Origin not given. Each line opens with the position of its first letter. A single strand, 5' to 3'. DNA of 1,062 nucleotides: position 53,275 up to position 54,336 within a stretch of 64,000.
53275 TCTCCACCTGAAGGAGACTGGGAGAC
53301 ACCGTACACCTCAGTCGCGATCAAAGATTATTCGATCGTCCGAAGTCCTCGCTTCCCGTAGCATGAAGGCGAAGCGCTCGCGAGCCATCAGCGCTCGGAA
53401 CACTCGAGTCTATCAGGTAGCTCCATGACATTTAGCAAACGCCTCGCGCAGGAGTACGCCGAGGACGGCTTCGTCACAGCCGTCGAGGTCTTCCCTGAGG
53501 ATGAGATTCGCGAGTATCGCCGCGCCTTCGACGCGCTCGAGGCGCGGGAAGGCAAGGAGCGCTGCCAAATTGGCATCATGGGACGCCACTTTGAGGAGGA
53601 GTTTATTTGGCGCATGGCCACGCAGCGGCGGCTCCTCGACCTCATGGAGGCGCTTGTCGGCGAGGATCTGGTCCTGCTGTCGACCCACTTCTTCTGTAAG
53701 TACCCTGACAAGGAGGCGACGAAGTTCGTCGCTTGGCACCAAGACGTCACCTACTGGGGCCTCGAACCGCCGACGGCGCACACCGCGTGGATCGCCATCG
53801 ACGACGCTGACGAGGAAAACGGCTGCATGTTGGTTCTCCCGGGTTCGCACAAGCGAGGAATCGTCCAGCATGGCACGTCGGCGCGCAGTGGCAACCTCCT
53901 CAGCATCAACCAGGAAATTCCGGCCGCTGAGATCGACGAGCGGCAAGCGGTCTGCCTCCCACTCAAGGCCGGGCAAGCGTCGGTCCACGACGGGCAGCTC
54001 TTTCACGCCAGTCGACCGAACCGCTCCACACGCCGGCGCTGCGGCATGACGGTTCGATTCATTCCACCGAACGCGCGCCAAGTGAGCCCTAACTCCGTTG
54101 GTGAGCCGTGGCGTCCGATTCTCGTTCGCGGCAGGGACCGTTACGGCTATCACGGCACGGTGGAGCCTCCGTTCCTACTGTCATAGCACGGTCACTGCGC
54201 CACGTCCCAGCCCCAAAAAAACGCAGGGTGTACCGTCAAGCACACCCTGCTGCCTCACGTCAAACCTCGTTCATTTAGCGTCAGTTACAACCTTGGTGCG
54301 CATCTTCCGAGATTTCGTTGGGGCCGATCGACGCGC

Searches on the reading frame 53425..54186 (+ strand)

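Call 75: search_protein_families(library=ncbifam, proteins=[window:53425-54186:+], max_evalue=1e-10)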
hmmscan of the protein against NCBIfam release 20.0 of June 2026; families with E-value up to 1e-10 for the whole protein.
window:53425-54186:+ (253 aa): 1 family
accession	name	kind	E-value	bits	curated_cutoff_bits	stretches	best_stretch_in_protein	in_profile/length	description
TIGR01762.1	chlorin-enz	subfamily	3.1e-21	76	226.3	1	4-144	4-159/288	chlorinating enzyme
